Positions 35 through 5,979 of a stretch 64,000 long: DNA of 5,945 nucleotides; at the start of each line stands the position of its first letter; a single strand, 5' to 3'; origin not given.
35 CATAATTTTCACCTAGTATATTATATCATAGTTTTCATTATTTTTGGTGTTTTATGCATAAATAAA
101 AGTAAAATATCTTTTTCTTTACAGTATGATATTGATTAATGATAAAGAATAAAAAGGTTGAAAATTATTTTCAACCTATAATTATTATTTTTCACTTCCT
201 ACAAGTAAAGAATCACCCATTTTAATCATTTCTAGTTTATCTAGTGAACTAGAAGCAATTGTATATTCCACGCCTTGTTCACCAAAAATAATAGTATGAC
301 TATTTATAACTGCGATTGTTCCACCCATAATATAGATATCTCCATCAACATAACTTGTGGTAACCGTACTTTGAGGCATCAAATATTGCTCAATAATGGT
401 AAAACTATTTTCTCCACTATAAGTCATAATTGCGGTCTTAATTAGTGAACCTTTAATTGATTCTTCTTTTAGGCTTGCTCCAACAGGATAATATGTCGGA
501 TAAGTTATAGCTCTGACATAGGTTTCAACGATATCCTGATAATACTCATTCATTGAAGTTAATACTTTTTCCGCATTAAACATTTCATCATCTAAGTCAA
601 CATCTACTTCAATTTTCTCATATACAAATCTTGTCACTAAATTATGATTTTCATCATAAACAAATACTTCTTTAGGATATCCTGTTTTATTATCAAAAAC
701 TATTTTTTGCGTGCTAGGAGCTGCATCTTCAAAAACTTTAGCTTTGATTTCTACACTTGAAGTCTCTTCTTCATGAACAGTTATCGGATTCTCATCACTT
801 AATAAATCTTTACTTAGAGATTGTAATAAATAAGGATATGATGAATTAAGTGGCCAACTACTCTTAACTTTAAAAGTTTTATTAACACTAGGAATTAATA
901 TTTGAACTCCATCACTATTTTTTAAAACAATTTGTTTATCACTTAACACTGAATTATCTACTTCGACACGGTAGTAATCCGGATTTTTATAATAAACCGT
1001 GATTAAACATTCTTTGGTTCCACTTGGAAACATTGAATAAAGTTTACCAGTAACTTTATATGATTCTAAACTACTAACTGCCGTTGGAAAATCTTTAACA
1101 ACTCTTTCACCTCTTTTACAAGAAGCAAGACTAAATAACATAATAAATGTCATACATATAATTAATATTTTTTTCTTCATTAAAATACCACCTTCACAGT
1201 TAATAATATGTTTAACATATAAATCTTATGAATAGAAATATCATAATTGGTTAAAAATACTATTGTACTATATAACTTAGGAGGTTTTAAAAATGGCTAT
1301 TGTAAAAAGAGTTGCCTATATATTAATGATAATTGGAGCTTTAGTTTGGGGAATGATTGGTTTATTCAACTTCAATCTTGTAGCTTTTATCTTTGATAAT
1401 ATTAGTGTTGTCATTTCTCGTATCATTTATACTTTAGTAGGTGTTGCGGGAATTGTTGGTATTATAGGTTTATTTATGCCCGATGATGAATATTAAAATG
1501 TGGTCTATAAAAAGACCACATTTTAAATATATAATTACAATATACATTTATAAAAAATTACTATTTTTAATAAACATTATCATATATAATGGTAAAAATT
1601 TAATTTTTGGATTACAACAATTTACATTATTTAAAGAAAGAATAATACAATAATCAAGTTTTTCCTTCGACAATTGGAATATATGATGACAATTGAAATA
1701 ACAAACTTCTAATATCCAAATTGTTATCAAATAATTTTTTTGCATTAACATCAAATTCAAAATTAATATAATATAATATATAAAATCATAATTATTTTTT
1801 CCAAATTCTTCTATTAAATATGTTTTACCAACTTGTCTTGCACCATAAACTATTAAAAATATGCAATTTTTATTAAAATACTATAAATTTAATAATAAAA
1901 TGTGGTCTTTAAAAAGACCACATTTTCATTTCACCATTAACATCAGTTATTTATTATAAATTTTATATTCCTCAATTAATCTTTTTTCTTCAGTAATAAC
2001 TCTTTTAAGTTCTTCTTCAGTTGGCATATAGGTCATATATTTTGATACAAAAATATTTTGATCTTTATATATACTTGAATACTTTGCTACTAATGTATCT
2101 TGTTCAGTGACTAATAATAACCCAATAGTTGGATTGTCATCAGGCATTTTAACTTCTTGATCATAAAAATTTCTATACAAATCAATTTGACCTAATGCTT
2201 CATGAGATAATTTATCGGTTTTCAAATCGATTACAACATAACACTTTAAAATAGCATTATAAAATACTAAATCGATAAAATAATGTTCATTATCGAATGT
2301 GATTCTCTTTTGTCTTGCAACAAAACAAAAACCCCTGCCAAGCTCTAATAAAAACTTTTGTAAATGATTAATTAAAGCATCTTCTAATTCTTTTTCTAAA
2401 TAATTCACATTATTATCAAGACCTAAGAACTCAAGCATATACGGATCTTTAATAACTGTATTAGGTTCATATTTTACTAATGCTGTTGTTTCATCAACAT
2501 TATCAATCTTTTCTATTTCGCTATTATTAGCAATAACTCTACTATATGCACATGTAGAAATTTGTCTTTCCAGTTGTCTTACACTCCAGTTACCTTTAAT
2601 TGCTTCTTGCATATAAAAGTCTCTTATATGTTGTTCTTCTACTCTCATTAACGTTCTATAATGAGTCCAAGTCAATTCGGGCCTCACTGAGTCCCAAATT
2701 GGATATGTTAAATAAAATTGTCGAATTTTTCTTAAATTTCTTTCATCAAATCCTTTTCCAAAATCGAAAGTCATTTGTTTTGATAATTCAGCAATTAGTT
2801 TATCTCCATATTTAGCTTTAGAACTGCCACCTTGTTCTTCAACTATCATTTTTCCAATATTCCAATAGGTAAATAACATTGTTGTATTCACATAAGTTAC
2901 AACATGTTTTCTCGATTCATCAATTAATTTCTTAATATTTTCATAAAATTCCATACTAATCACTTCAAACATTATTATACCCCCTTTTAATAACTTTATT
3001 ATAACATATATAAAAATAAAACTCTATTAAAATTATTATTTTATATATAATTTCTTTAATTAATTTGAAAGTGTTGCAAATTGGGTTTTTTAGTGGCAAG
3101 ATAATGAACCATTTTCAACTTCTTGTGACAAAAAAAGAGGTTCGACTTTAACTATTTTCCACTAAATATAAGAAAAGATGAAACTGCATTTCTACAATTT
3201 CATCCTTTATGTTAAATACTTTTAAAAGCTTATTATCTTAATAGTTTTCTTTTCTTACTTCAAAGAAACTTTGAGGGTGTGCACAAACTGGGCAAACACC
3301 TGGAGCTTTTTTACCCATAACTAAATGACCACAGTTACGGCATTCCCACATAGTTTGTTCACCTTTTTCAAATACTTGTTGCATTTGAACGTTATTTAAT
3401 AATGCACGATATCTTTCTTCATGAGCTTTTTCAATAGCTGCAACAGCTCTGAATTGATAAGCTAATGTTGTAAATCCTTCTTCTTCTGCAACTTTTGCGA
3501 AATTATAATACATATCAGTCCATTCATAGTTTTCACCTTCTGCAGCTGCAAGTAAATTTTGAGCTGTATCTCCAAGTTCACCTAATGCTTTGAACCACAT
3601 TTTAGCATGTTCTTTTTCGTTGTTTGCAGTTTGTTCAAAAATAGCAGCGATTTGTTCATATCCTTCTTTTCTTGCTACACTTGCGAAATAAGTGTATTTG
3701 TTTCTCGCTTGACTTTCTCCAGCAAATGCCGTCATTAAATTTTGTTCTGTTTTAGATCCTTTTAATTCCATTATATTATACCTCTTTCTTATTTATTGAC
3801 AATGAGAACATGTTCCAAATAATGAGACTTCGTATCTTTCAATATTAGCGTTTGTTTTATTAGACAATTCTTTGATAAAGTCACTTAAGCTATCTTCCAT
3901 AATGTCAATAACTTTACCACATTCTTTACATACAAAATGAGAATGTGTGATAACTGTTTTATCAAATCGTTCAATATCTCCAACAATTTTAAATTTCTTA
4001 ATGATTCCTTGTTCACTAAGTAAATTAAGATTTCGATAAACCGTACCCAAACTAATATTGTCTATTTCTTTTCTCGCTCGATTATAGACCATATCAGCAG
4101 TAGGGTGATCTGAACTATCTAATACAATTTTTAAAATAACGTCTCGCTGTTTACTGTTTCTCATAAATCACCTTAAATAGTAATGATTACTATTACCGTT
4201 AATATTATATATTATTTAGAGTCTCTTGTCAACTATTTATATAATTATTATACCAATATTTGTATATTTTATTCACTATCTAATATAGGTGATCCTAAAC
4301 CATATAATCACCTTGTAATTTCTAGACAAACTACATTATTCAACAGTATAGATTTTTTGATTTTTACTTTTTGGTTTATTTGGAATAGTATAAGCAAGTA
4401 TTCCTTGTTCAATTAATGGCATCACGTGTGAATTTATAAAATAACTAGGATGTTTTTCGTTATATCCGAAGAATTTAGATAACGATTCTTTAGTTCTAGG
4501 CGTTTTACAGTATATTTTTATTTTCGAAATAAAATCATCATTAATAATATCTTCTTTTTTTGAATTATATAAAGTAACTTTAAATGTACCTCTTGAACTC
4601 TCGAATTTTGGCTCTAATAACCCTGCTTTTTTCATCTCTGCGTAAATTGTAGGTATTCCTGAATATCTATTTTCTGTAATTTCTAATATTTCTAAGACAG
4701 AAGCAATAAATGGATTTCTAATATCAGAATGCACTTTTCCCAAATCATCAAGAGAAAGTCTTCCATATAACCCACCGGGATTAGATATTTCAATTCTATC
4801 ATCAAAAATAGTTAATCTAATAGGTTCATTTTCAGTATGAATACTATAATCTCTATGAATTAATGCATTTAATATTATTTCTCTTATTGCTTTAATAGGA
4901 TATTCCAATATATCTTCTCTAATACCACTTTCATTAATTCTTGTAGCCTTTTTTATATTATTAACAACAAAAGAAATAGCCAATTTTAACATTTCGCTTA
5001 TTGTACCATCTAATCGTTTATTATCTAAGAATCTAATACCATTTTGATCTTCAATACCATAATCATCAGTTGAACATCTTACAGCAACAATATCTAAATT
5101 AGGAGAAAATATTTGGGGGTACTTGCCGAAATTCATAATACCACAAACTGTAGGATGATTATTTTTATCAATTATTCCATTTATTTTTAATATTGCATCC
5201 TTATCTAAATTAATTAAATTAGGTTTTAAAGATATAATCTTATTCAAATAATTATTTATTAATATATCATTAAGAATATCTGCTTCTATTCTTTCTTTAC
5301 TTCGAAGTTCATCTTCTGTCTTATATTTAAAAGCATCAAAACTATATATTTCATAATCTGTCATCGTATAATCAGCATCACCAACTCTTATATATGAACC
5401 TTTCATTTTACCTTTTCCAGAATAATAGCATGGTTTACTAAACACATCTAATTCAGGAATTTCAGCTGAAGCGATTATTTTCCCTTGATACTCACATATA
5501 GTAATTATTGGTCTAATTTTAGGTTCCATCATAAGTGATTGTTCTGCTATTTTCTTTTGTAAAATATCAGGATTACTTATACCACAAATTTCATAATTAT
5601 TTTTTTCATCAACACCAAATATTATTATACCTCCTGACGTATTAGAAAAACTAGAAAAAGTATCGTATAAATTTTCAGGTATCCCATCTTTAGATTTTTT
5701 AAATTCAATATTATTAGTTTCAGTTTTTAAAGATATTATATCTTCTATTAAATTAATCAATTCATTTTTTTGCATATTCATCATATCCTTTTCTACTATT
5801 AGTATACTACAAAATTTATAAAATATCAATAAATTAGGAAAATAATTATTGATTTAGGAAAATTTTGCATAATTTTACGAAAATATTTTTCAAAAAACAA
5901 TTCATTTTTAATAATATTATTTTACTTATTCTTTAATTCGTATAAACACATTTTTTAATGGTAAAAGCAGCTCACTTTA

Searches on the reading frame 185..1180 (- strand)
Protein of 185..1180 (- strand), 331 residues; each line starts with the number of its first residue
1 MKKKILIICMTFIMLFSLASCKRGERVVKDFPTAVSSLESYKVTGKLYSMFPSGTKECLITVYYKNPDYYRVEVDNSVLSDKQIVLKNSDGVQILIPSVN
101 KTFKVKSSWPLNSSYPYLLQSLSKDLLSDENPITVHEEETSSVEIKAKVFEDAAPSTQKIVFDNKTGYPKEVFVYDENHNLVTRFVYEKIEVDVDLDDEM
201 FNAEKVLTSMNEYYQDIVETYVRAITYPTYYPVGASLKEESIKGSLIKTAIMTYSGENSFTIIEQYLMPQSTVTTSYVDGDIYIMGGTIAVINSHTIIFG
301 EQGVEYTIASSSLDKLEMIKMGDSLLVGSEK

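Call 8: search_protein_families(library=pfam, proteins=[window:185-1180:-], max_evalue=0.001)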
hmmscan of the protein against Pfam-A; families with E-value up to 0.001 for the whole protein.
window:185-1180:- (331 aa): 0 families

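Call 53: find_encoding_contigs(protein=window:185-1180:-, flank=10000, max_places=4)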
Protein window:185-1180:- (331 aa): 5 contigs read that carry it; 2 places shown.
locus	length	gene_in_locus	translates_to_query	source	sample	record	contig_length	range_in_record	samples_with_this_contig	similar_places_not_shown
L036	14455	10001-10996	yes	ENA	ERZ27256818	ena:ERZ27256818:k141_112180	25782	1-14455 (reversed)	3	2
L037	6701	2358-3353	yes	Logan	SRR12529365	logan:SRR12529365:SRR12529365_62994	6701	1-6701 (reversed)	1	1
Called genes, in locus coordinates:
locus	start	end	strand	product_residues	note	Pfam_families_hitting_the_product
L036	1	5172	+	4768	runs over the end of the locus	-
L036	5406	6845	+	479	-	PF04326:SLFN_AlbA_2, PF13749:HATPase_c_4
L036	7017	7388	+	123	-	PF01475:FUR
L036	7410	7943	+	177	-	PF00210:Ferritin (weak), PF02915:Rubrerythrin, PF21349:RUBY_RBDX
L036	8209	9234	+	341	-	PF17761:DUF1016_N, PF06250:YhcG_C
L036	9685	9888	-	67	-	PF04070:DUF378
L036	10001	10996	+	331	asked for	PF27667:YdcC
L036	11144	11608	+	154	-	-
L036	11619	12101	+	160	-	-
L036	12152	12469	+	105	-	-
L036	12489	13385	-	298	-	PF00892:EamA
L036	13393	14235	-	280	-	PF01596:Methyltransf_3 (weak), PF01564:Spermine_synth (weak)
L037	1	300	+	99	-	?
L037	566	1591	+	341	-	PF17761:DUF1016_N, PF06250:YhcG_C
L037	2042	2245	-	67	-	PF04070:DUF378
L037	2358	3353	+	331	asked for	PF27667:YdcC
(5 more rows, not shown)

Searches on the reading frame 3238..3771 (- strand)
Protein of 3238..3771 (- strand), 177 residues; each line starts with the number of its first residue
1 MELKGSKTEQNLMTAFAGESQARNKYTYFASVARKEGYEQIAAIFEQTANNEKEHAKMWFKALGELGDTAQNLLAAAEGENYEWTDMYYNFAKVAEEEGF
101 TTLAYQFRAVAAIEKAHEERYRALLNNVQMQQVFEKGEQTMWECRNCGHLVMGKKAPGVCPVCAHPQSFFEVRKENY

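Call 8: search_protein_families(library=pfam, proteins=[window:3238-3771:-], max_evalue=0.001)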
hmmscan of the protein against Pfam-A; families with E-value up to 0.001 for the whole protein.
window:3238-3771:- (177 aa): 5 families
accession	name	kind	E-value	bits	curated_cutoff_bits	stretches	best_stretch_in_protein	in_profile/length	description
PF02915.23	Rubrerythrin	-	9.5e-26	91.2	22.8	1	11-125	2-137/137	Rubrerythrin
PF21349.2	RUBY_RBDX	-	3.2e-12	46.1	26.5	1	142-171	1-30/30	Rubrerythrin, rubredoxin-like domain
PF00210.30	Ferritin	-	2.8e-08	34.2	24.5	1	11-129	3-140/142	Ferritin-like domain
PF23458.2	DUF7130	-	6.7e-05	23.1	35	1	126-169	39-82/89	Domain of unknown function (DUF7130)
PF23455.1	DUF7129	-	0.00019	21.6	30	1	138-164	8-34/45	Domain of unknown function (DUF7129)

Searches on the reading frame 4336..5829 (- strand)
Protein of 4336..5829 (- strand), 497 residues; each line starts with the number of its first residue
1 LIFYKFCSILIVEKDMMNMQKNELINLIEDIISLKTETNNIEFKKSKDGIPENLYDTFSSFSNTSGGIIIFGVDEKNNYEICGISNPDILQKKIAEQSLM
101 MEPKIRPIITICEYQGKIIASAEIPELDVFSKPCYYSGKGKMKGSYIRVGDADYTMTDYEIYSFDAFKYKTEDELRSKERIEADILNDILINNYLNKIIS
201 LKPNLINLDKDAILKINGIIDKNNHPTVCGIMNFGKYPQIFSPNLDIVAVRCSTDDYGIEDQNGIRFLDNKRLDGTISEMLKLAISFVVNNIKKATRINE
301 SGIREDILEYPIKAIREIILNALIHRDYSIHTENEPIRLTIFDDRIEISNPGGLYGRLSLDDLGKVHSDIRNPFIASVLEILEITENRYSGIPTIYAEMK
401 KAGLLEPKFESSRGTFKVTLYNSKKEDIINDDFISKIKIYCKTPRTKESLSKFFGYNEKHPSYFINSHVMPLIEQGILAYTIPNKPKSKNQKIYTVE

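Call 8: search_protein_families(library=pfam, proteins=[window:4336-5829:-], max_evalue=0.001)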
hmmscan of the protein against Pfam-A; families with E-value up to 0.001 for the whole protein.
window:4336-5829:- (497 aa): 3 families
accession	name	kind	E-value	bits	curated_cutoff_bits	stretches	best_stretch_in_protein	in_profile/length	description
PF13749.12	HATPase_c_4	-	1.6e-25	89.3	26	1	336-420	3-89/89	Putative ATP-dependent DNA helicase recG C-terminal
PF04326.19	SLFN_AlbA_2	-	2.7e-16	60.6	25.3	1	37-156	1-117/118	Schlafen, AlbA_2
PF21247.3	Fic-like_C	-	0.00021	21.5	27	1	459-492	27-60/64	Filamentation induced by cAMP protein Fic-like, C-terminal domain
